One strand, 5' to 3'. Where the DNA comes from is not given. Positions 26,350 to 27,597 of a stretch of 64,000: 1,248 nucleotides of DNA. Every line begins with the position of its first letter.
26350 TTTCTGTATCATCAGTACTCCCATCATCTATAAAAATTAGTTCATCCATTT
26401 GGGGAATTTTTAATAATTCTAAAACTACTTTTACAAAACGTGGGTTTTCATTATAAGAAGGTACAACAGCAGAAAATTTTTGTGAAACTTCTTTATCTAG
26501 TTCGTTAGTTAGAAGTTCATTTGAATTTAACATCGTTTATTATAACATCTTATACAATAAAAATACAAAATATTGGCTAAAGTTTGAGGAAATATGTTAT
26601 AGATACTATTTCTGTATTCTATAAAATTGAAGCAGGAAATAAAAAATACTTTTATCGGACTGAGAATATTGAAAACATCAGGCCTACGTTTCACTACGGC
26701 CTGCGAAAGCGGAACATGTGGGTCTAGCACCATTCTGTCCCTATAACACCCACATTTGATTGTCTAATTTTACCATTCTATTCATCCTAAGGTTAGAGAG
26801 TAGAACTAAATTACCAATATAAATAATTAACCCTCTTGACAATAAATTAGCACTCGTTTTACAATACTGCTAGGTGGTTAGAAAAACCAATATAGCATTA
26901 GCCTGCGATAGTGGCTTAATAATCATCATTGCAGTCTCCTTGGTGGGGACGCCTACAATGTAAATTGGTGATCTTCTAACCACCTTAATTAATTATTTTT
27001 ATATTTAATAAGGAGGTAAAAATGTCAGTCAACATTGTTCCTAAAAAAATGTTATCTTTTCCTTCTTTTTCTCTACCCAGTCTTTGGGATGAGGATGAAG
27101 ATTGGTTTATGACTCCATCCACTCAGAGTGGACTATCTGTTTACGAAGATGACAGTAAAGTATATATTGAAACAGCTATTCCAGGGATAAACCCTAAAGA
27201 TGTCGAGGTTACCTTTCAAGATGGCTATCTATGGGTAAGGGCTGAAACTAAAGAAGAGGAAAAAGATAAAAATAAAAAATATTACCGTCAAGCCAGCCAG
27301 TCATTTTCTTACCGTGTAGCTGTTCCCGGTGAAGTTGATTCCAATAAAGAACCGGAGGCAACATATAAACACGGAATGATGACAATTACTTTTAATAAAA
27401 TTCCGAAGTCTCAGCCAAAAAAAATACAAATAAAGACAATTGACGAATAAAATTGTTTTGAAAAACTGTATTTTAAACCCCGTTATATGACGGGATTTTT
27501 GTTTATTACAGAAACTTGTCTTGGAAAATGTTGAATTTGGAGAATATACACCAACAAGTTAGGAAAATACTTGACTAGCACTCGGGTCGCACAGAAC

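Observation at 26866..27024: Structured 150-nt leader of hsp20 with an anti-Shine-Dalgarno segment: candidate RNA thermometer, plus a CIRCE half-site in the promoter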

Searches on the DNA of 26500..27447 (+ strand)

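Call 6: search_rna_families(source=window, start=26500, end=27100, threshold=evalue, max_evalue=10, show_alignments=3)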
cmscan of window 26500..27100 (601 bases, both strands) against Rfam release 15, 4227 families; matches with E-value up to 10: 10.
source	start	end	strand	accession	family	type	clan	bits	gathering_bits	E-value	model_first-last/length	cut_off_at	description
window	26952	27046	+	RF00688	MIR394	Gene; miRNA;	-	19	60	0.44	1-109/109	no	MIR394 microRNA precursor family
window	26900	26937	-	RF01192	SNORD11B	Gene; snRNA; snoRNA; CD-box;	CL00103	18.7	50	2.1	1-87/87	no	Small nucleolar RNA SNORD11B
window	26866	26934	-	RF01221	snoU6-47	Gene; snRNA; snoRNA; CD-box;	-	18.3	54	2.4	1-132/132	no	Small nucleolar RNA U6-47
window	26960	27024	+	RF02934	caiA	Gene; sRNA;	-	17.2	55.5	3.9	1-78/78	no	caiA RNA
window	26955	27038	-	RF04108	mir-2513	Gene; miRNA;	-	16.9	89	2.3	19-102/120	no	mir-2513 microRNA precursor family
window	26789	26889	+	RF01978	HOTAIRM1_4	Gene; lncRNA;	-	16.7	40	7.7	1-102/102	no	HOX antisense intergenic RNA myeloid 1 conserved region 4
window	26594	26649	+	RF04359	Plastid-GIID1-clpP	Intron;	-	15.6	140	3.3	75-130/179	no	Plastid group II-D1 clpP intron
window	27011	27063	-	RF01167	sn2429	Gene; snRNA; snoRNA; CD-box;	-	15.1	50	5.3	1-77/77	no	Small nucleolar RNA sn2429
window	26904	26933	-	RF00276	SNORD52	Gene; snRNA; snoRNA; CD-box;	CL00063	13.3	45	8.3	1-67/67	no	Small nucleolar RNA SNORD52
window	26911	26933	-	RF01152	sR1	Gene; snRNA; snoRNA; CD-box;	-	9.5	45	8.4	1-57/57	no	Small nucleolar RNA sR1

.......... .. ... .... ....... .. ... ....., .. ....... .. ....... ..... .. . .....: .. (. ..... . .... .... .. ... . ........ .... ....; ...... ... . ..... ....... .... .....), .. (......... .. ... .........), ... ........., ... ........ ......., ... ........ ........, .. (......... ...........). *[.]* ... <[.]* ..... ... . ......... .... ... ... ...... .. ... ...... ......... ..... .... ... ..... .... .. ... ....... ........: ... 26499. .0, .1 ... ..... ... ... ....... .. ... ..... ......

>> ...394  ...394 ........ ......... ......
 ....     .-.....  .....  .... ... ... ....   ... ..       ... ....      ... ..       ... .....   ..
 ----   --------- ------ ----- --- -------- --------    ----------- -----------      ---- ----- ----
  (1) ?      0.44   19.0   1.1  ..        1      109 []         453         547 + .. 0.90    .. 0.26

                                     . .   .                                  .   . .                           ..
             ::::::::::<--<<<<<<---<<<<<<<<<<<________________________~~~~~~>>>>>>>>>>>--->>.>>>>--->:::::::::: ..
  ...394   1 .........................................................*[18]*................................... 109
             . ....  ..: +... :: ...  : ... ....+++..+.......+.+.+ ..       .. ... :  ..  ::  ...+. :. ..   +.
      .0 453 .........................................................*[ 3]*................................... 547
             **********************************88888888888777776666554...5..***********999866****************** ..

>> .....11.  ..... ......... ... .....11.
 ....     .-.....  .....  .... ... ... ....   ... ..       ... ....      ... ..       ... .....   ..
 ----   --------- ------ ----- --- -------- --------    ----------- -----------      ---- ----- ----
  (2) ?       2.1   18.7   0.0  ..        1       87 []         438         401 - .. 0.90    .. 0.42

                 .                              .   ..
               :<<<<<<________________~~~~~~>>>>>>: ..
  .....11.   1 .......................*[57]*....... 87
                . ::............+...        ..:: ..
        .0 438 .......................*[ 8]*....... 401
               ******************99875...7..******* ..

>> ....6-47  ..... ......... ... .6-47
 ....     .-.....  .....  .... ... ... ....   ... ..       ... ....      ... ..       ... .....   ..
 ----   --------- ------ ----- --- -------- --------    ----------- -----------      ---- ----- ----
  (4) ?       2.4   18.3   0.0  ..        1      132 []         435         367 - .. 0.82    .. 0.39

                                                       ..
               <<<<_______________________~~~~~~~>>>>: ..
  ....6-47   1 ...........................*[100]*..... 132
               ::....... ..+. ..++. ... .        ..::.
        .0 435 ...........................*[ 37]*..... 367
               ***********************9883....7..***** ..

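Call 56: build_rna_model(alignment_id=A4, structure=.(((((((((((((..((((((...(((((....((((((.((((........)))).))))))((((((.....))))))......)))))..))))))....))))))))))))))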
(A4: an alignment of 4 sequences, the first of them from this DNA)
Model R1 built from alignment A4 (4 sequences, 117 columns); structure: as given.
model positions 115; base pairs 38; branch points 1; effective number of sequences 0.81; information 0.591 bits per position. Calibrated on 0.2 Mb of random sequence (short: E-values are rough).
structure used (alignment columns):
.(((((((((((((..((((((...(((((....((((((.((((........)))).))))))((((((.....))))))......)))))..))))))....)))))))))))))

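Call 58: search_with_rna_model(model_id=R1, sources=[window, L001, L002, L003, L004, L005, L006, L007, L008, L009, L010, L011, L012, L013, L014, L015, L016, L017, L018, L019, L020, L021, L022, L023, L024, L025, L026, L027, L028, L029, L030, L031, L032, L033, L034, L035, L036, L037, L038, L039, L040, L041, L042, L043, L044, L045, L046, L047, L048, L049, L050, L051, L052, L053, L054, L055, L056, L057, L058, L059, L060, L061, L062, L063, L064, L065, L066, L067, L068, L069, L070, L071, L072, L073, L074, L075, L076, L077, L078, L079, L080, L081, L085, L086, L091, L094, L095, L096, L097, L099, L100, L101, L103, L104], max_evalue=10, make_alignment=true)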
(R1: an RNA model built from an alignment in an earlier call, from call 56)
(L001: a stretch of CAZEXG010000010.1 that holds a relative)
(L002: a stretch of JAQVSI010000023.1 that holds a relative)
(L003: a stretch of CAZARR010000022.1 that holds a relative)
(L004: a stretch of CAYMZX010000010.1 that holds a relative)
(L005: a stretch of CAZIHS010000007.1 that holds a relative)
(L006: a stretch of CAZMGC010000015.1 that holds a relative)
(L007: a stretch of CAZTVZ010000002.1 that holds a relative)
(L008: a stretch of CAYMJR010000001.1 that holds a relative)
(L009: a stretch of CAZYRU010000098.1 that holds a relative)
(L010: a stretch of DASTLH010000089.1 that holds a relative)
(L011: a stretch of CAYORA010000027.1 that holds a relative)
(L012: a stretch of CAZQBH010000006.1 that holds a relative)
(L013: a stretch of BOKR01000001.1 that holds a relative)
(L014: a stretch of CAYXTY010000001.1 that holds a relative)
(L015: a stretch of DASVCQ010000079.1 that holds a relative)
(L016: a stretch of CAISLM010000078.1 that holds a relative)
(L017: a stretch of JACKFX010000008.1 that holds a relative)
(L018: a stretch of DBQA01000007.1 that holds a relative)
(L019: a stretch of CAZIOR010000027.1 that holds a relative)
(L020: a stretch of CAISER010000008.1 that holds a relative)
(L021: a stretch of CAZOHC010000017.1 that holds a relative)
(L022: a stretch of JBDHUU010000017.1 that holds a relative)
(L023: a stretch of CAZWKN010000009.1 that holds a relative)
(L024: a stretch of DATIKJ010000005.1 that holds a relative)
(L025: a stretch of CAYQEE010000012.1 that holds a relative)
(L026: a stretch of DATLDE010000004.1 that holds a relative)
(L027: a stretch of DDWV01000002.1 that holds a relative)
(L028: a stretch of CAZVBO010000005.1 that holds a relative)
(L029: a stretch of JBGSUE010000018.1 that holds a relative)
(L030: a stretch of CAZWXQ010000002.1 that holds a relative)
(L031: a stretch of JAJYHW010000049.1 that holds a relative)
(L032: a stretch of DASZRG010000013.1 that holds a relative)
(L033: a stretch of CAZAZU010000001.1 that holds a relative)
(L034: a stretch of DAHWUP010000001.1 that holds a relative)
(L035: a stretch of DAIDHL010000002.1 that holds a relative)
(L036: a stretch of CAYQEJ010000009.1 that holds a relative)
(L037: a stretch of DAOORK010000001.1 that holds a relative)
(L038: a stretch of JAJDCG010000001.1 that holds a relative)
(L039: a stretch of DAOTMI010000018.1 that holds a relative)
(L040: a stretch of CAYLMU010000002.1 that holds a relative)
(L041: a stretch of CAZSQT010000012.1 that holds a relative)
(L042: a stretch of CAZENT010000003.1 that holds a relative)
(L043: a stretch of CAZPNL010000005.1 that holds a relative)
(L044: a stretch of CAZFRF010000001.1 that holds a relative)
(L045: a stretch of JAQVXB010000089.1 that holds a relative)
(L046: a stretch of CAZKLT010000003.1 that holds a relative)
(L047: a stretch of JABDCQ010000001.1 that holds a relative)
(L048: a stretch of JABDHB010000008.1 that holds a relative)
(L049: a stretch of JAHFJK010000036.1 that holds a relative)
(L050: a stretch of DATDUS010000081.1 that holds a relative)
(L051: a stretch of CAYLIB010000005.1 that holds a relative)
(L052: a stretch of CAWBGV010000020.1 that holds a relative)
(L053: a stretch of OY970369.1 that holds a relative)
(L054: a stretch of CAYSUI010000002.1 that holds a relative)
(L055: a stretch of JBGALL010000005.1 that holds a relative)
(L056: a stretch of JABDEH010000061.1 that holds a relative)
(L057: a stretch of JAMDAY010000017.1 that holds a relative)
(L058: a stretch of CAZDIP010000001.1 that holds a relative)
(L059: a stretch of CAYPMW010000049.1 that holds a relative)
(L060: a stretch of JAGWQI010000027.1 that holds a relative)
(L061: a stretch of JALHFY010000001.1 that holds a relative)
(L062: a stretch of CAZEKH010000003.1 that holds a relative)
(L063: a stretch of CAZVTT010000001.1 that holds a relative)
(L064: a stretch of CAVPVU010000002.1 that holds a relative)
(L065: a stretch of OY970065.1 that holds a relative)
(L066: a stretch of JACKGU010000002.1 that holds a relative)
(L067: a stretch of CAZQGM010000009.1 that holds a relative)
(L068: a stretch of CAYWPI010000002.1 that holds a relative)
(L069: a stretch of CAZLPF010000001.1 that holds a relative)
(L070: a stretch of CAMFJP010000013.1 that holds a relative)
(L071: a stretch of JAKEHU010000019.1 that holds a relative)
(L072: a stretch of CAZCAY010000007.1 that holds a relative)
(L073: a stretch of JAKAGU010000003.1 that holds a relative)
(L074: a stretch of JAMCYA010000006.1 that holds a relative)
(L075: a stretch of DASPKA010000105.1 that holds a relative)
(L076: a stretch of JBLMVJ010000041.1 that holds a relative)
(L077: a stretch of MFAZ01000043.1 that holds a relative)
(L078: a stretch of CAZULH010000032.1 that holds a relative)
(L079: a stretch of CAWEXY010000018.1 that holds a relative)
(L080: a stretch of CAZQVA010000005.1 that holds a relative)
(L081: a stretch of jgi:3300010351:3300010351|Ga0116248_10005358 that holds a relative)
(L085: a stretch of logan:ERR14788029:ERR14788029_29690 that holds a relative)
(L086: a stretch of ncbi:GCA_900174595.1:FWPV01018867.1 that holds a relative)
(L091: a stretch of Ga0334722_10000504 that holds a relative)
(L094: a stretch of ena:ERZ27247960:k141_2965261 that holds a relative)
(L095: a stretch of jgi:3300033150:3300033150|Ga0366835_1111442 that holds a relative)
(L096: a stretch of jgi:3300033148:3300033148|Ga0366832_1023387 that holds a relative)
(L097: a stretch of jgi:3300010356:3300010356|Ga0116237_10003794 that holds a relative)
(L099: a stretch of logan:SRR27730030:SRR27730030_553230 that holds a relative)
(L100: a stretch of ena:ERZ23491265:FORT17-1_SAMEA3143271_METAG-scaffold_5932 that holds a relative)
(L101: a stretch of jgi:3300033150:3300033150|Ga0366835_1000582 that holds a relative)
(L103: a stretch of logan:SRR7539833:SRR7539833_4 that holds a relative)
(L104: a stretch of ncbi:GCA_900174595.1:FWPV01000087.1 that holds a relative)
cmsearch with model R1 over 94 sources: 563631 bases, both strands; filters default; matches with E-value up to 10: 13.
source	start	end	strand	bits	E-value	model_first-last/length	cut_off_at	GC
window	26870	26985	+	131.4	1.4e-30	1-115/115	no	0.42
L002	2844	2959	+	131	1.8e-30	1-115/115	no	0.35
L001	1165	1277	+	121.8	4.2e-28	1-115/115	no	0.46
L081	1353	1466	+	115.6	1.7e-26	1-115/115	no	0.42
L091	8415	8542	-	80.2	2.3e-17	1-115/115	no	0.45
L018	2836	2951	+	71.6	3.9e-15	1-115/115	no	0.43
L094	241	350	+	66.9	6.3e-14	1-115/115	no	0.47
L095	252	366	+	38.1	1.7e-06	1-115/115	no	0.42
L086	1372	1464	+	28.4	0.00052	1-115/115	no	0.44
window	26872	26987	-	25.4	0.0031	1-115/115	no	0.41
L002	2846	2961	-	20.6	0.054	1-115/115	no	0.35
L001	1167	1279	-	17.1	0.43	1-115/115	no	0.46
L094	243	352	-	13.9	2.9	1-115/115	no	0.47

Alignment A5: 13 matches aligned to the model, 204 columns, each read 5' to 3' on its own strand. Consensus structure (alignment columns), stored with it:
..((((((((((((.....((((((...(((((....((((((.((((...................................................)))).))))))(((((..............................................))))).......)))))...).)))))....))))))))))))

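Call 59: search_with_rna_model(model_id=R1, sources=[window, L001, L002, L081, L091, L018, L094, L095, L086], max_evalue=0.00001, make_alignment=true, show_alignments=0)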
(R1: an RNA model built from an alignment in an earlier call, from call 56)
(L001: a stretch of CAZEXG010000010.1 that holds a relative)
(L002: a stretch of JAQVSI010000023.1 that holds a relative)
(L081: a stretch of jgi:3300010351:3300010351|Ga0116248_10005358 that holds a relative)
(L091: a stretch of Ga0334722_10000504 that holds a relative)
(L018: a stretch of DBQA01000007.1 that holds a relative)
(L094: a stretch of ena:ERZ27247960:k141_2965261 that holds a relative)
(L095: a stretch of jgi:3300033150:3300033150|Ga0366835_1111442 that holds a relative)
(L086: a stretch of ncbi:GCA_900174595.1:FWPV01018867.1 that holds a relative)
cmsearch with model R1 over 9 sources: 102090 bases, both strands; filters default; matches with E-value up to 0.00001: 8.
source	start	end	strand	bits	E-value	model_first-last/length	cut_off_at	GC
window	26870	26985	+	131.4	2.5e-31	1-115/115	no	0.42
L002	2844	2959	+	131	3.2e-31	1-115/115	no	0.35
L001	1165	1277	+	121.8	7.5e-29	1-115/115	no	0.46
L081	1353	1466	+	115.6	3.1e-27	1-115/115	no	0.42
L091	8415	8542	-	80.2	4.2e-18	1-115/115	no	0.45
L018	2836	2951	+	71.6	7e-16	1-115/115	no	0.43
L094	241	350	+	66.9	1.1e-14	1-115/115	no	0.47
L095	252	366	+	38.1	3e-07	1-115/115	no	0.42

Alignment A6: 8 matches aligned to the model, 133 columns, each read 5' to 3' on its own strand. Consensus structure (alignment columns), stored with it:
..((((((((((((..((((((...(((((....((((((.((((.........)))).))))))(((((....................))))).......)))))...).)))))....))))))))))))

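Call 85: build_rna_model(alignment_id=A6)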
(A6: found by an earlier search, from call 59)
Model R2 built from alignment A6 (8 sequences, 133 columns); structure: stored with the alignment.
model positions 115; base pairs 38; branch points 1; effective number of sequences 1.15; information 0.589 bits per position. Calibrated on 0.2 Mb of random sequence (short: E-values are rough).
structure used (alignment columns):
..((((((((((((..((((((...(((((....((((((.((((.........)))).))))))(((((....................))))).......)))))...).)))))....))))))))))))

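Call 86: search_with_rna_model(model_id=R2, sources=[window, L001, L002, L003, L004, L005, L006, L007, L008, L009, L010, L011, L012, L013, L014, L015, L016, L017, L018, L019, L020, L021, L022, L023, L024, L025, L026, L027, L028, L029, L030, L031, L032, L033, L034, L035, L036, L037, L038, L039, L040, L041, L042, L043, L044, L045, L046, L047, L048, L049, L050, L051, L052, L053, L054, L055, L056, L057, L058, L059, L060, L061, L062, L063, L064, L065, L066, L067, L068, L069, L070, L071, L072, L073, L074, L075, L076, L077, L078, L079, L080, L081, L085, L086, L091, L094, L095, L096, L097, L099, L100, L101, L103, L104], max_evalue=10)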
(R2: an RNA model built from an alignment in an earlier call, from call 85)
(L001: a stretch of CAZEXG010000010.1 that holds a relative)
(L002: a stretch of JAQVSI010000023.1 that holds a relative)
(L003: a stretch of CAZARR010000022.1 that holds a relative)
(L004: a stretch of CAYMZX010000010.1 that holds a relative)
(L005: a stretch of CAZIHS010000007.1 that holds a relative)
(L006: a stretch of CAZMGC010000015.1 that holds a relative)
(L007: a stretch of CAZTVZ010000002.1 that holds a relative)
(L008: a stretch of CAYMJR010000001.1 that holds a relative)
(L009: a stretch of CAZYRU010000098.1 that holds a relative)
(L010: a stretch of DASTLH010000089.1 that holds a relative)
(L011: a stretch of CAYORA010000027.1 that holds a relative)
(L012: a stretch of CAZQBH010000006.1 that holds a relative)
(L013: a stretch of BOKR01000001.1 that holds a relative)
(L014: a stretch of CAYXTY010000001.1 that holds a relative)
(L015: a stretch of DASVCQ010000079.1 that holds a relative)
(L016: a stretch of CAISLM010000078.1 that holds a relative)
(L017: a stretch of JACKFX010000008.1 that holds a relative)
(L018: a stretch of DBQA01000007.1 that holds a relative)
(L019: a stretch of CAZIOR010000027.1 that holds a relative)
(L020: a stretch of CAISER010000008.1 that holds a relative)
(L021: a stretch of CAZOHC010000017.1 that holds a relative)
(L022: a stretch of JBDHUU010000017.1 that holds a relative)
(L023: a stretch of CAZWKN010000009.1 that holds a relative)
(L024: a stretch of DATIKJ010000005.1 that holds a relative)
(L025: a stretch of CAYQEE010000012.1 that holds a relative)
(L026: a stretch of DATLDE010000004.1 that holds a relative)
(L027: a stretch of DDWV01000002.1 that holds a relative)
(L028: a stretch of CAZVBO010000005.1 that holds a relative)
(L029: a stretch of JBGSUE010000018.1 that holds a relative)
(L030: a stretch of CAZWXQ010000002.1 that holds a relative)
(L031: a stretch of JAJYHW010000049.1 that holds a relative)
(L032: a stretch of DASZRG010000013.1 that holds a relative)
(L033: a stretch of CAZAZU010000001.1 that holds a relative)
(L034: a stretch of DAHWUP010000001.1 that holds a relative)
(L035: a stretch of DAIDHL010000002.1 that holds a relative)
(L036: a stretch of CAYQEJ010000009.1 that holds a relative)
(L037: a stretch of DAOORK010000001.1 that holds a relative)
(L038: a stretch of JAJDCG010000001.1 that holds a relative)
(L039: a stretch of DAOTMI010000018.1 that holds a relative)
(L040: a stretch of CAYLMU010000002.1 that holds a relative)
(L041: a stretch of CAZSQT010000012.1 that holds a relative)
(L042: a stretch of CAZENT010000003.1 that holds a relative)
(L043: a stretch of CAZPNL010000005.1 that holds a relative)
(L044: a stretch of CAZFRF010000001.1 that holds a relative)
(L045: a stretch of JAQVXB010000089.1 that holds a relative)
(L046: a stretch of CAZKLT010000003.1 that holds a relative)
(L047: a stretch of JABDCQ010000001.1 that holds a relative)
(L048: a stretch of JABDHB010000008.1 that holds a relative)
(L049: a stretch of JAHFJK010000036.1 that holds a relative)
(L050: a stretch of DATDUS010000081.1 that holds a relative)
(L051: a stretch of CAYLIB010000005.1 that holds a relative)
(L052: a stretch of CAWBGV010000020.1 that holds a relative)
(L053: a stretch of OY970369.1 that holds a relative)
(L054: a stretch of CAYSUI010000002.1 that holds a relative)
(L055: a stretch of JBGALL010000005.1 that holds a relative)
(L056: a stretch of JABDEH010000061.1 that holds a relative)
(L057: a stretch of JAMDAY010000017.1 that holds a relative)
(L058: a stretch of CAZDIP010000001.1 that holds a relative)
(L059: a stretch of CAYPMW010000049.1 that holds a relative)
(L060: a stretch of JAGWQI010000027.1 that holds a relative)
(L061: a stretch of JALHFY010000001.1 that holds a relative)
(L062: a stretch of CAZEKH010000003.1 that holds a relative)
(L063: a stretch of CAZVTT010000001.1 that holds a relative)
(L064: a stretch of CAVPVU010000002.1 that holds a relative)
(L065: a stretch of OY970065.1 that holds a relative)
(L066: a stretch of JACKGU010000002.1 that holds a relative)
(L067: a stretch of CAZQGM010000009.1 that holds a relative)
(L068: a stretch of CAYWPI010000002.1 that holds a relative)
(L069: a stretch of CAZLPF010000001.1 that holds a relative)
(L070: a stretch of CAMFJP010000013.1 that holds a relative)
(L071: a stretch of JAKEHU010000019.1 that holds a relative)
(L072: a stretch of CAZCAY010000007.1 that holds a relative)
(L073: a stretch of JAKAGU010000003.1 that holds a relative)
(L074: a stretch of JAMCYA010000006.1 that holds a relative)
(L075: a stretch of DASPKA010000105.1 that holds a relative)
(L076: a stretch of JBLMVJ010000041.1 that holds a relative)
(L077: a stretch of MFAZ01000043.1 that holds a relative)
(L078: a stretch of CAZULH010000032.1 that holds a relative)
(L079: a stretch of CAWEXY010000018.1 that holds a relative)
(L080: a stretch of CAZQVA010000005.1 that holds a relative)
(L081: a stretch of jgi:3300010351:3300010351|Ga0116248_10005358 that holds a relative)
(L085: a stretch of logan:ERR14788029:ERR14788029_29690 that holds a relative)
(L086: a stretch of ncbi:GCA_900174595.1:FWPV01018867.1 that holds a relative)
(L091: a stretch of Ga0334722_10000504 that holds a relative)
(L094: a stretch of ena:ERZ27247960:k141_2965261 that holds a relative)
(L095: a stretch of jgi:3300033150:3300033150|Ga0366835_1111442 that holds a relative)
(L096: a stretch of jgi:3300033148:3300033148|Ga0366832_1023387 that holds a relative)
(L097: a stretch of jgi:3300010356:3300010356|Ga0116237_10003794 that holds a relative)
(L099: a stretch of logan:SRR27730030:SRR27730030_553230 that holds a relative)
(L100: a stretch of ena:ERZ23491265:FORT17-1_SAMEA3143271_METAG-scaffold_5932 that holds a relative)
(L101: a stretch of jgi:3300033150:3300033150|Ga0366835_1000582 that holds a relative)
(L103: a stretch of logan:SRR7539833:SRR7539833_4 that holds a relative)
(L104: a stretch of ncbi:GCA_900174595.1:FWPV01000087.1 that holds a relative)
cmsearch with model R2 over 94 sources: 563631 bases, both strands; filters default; matches with E-value up to 10: 17.
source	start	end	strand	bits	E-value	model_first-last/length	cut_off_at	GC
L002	2844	2959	+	125.5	2.3e-27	1-115/115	no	0.35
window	26870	26985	+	125.3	2.5e-27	1-115/115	no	0.42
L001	1165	1277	+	117.5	2.1e-25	1-115/115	no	0.46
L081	1353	1466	+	107.8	4.9e-23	1-115/115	no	0.42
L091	8415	8542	-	106.9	8e-23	1-115/115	no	0.45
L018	2836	2951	+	101.2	1.9e-21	1-115/115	no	0.43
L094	241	350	+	92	3.5e-19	1-115/115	no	0.47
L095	252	366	+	83.9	3.3e-17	1-115/115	no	0.42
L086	1372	1466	+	34.4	3.8e-05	1-115/115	no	0.44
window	26872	26987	-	26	0.0045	1-115/115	no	0.41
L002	2846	2961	-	20.2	0.12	1-115/115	no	0.35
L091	8481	8596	+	20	0.13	1-115/115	no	0.37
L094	243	352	-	18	0.39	1-115/115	no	0.47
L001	1167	1279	-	17.6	0.5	1-115/115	no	0.46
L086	1373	1466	-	16.7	0.83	1-115/115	no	0.45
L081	1308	1401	-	15.9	1.3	1-115/115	no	0.36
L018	2782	2897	-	13.8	4.2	1-115/115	no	0.39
